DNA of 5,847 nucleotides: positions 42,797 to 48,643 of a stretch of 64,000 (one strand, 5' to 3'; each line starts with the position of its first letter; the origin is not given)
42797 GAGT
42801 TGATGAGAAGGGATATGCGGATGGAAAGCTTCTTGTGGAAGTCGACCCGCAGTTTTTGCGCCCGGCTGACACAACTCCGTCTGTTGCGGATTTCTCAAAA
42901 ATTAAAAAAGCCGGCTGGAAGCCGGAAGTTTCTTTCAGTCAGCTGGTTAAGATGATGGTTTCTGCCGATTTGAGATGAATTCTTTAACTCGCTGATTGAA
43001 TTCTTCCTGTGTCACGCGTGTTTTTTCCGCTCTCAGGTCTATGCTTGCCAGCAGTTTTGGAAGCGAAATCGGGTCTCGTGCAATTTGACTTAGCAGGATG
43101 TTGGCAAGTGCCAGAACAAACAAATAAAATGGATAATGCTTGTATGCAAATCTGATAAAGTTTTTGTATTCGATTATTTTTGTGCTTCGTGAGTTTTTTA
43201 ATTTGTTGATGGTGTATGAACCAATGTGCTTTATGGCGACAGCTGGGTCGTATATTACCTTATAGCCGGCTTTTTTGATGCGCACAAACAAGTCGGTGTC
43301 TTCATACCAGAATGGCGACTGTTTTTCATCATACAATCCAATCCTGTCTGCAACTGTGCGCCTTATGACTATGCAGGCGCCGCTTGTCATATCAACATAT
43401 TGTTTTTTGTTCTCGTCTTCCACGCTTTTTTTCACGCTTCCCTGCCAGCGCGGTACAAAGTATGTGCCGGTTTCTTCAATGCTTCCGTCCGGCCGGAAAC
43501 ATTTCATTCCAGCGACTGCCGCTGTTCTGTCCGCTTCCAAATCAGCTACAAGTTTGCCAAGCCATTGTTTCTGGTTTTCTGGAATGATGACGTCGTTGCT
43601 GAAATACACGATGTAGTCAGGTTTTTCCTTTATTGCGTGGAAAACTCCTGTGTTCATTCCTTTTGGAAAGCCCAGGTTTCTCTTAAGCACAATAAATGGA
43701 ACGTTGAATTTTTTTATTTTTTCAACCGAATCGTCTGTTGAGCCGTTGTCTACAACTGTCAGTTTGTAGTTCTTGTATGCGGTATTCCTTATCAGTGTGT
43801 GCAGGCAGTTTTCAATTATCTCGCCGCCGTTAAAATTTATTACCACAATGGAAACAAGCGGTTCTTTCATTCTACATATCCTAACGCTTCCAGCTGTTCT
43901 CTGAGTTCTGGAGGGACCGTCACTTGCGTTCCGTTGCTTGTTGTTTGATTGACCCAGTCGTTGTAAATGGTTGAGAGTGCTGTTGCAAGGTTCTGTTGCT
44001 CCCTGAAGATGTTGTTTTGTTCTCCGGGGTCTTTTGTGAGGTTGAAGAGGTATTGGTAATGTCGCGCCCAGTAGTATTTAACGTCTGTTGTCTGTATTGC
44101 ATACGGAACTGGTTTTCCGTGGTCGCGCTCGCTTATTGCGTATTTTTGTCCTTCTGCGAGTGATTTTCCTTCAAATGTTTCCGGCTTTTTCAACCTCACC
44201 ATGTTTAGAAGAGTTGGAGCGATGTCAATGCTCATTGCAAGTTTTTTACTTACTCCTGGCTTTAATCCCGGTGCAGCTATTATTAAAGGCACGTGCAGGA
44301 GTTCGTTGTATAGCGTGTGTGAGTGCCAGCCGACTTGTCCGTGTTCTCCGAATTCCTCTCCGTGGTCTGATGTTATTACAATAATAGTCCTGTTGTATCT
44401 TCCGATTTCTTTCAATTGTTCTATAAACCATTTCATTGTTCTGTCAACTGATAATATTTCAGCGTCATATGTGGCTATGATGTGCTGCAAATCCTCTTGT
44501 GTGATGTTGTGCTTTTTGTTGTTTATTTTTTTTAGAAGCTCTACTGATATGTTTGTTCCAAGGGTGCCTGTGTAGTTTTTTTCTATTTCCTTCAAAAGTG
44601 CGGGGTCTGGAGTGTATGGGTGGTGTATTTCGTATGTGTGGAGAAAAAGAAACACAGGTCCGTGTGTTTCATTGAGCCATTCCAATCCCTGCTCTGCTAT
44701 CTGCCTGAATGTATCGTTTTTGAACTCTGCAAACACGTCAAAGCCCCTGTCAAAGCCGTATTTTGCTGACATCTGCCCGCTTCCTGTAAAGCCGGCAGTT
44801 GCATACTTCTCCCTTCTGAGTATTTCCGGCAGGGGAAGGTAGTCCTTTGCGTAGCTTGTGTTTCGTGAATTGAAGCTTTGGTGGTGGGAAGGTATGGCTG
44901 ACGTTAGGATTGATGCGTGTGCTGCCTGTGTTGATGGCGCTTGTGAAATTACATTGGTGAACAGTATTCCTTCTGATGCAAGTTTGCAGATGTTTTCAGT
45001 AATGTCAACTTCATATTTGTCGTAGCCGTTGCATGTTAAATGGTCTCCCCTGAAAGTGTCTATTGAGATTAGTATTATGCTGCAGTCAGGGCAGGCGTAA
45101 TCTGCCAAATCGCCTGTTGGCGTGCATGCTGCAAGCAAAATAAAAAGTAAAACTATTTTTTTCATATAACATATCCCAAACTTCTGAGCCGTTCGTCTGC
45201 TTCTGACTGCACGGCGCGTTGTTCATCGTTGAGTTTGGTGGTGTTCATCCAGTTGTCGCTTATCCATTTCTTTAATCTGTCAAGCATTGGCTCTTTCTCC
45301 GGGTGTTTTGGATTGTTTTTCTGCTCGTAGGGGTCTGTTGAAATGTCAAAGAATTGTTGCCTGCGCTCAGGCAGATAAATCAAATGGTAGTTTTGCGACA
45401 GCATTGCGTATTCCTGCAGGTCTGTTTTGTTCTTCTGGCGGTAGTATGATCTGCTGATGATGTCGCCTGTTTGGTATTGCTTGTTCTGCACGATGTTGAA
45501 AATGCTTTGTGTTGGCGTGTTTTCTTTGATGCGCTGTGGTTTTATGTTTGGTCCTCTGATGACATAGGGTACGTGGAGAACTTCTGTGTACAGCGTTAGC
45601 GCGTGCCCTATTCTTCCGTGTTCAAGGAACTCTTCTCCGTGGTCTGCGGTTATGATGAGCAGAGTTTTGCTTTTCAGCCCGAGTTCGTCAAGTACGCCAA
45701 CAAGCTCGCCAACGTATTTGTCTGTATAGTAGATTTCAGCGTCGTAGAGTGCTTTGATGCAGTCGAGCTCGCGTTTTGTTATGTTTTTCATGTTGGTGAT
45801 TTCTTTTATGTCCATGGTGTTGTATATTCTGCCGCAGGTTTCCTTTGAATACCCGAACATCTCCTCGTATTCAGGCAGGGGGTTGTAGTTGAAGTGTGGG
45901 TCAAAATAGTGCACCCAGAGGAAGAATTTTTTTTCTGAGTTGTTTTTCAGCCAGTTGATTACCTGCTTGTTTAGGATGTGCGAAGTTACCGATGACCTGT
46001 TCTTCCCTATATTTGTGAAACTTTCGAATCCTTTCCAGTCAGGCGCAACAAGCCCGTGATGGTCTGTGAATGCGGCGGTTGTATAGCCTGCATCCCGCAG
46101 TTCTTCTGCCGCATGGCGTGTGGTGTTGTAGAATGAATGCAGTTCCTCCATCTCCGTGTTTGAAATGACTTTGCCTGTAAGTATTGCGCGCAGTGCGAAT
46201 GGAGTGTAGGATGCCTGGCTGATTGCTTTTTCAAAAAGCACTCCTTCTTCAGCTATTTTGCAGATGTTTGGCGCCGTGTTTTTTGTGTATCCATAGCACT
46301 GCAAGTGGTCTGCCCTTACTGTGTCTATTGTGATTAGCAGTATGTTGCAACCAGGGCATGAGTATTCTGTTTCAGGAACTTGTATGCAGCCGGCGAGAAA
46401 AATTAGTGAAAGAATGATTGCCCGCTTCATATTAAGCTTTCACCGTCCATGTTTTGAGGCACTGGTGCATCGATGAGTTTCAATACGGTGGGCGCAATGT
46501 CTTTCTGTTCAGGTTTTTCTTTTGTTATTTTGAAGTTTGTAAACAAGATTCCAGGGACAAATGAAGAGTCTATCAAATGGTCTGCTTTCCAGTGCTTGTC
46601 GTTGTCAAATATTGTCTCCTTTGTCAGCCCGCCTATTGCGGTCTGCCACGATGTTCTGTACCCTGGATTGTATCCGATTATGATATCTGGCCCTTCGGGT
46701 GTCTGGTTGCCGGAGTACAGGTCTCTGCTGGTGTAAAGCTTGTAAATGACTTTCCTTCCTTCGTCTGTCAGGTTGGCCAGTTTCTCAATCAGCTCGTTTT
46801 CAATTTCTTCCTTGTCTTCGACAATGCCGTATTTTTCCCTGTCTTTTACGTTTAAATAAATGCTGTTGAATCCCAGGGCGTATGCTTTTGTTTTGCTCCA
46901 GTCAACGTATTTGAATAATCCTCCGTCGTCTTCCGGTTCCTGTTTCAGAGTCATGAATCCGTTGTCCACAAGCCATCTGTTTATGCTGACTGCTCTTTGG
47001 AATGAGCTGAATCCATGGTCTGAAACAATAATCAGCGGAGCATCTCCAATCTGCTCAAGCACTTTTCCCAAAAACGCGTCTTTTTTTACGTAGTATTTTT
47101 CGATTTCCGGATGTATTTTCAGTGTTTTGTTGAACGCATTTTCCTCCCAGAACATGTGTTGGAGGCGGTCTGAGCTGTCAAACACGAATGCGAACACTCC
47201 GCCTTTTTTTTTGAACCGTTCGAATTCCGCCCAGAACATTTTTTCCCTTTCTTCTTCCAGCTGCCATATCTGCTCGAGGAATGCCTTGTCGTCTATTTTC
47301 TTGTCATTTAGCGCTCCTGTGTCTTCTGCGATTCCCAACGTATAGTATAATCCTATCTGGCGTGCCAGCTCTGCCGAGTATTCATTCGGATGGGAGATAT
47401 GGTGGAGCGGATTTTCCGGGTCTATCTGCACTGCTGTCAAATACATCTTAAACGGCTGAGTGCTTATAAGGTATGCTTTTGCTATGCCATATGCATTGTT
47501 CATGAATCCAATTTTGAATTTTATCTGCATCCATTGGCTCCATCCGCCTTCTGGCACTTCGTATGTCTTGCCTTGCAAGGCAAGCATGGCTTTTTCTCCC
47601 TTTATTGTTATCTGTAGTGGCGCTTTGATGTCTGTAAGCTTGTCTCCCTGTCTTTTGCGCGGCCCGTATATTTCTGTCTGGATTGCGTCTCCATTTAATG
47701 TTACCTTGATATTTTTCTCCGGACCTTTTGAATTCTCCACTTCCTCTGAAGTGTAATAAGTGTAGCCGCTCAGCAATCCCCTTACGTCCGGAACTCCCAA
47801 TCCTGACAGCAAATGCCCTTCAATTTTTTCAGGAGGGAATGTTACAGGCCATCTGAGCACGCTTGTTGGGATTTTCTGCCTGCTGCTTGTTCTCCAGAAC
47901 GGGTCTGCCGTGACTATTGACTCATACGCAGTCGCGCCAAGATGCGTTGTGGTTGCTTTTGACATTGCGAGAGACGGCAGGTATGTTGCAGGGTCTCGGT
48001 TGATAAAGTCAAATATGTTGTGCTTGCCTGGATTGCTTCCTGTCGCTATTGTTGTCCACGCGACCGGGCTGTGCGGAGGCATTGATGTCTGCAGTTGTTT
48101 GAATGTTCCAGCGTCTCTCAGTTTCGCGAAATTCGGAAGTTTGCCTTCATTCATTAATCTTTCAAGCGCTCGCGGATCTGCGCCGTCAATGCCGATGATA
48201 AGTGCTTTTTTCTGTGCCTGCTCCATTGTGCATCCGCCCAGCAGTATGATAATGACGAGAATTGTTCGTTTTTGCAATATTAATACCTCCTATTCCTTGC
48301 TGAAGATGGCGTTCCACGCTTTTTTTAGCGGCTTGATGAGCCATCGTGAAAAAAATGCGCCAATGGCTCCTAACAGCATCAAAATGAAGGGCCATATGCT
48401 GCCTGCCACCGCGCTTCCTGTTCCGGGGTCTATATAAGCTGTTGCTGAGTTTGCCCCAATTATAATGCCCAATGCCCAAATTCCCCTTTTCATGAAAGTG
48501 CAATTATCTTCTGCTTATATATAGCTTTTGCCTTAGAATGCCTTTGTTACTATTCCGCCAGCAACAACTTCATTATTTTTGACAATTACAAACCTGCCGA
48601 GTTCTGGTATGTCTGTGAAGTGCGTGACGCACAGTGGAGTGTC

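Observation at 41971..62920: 21-kb surface-glycan island with sulfate-activation genes embedded among glycosyltransferases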

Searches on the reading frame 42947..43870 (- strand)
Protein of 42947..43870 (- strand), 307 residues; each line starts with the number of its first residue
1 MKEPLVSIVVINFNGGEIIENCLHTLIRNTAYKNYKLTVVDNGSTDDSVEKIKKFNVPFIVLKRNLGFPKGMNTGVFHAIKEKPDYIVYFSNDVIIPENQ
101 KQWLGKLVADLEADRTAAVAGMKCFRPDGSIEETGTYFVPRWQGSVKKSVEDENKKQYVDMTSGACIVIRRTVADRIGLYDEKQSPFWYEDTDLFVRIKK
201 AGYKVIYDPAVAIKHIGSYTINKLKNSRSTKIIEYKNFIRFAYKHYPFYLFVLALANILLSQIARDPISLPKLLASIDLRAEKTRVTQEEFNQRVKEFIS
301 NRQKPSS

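Call 4: search_protein_families(library=pfam, proteins=[window:42947-43870:-], max_evalue=0.01)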
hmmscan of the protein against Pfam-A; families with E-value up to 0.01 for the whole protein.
window:42947-43870:- (307 aa): 4 families
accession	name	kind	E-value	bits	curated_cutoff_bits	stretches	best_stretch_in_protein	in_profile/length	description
PF00535.33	Glycos_transf_2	-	2.4e-21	76.8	23.3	1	7-177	1-167/168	Glycosyl transferase family 2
PF13641.12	Glyco_tranf_2_3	-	7.6e-13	49.4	27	1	6-216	3-212/230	Glycosyltransferase like family 2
PF10111.15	Glyco_tranf_2_2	-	9.4e-07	29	27.3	1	9-213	2-213/276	Glycosyltransferase like family 2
PF13632.12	Glyco_trans_2_3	-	0.0001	22.6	27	1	132-242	45-155/198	Glycosyl transferase family group 2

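Call 6: search_protein_families(library=ncbifam, proteins=[window:42947-43870:-], max_evalue=0.001)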
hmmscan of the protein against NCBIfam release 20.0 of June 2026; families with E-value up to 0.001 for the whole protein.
window:42947-43870:- (307 aa): 15 families
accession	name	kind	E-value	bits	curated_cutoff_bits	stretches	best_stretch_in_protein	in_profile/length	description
TIGR03965.1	mycofact_glyco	equivalog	7.3e-17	61.4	280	1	4-216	74-281/467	mycofactocin biosynthesis glycosyltransferase MftF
TIGR03937.1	PgaC_IcaA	equivalog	9.8e-15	54.4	422.3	1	3-212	44-247/407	poly-beta-1,6-N-acetyl-D-glucosamine synthase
TIGR01556.1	rhamnosyltran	subfamily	7e-13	48.4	200.55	1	22-231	9-216/281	rhamnosyltransferase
NF007482.0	PRK10073.1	equivalog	8.6e-09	34.8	423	1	3-90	5-92/334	glycosyltransferase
NF038299.1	EPS_HpsN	equivalog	2.3e-08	33.4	425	1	155-263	158-259/317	hormogonium polysaccharide biosynthesis glycosyltransferase HpsN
TIGR04283.1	glyco_like_mftF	equivalog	2.6e-08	33.7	182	1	6-208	1-179/221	TIGR04283 family arsenosugar biosynthesis glycosyltransferase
NF038302.1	EPS_HpsE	equivalog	6.9e-08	31.8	300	1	7-216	4-223/307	hormogonium polysaccharide biosynthesis glycosyltransferase HpsE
NF045692.1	OglycostaseCruG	equivalog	3.4e-07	29.5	600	0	6-56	43-92/386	2'-O-glycosyltransferase CruG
NF041875.1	EPS_EpsD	equivalog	3.3e-06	26.7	370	1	6-215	1-206/325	exopolysaccharide biosynthesis glycosyltransferase EpsD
NF050113.1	gal_furan_GlfT1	equivalog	5.1e-06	26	330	1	8-181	3-173/290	galactofuranosyltransferase GlfT1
NF047683.1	TeichurnBiosyTuaG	equivalog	5.6e-06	26.2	400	1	2-67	4-73/252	teichuronic acid biosynthesis protein TuaG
NF058614.1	PPMAGASynPpgS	equivalog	3.1e-05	23.5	370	1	7-179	3-167/226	polyprenyl-phospho-N-acetylgalactosaminyl synthase PpgS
NF053739.1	GlytfEpsEBac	equivalog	3.5e-05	22.9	450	1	4-204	1-191/265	glycosyltransferase EpsE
TIGR03469.1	HpnB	hypoth_equivalog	4.3e-05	22.7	379.25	1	4-219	44-267/386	hopene-associated glycosyltransferase HpnB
NF047588.1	GlcsyltransPgfSStrep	equivalog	0.00028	20.2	500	1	6-80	3-85/308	glycosyltransferase PgfS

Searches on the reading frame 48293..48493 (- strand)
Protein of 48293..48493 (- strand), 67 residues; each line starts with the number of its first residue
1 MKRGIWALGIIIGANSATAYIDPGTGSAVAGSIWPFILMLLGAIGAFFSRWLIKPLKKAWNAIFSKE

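Call 51: search_protein_families(library=pfam, proteins=[window:48293-48493:-], max_evalue=0.01)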
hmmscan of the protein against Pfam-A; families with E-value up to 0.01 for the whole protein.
seq(67 aa): 0 families
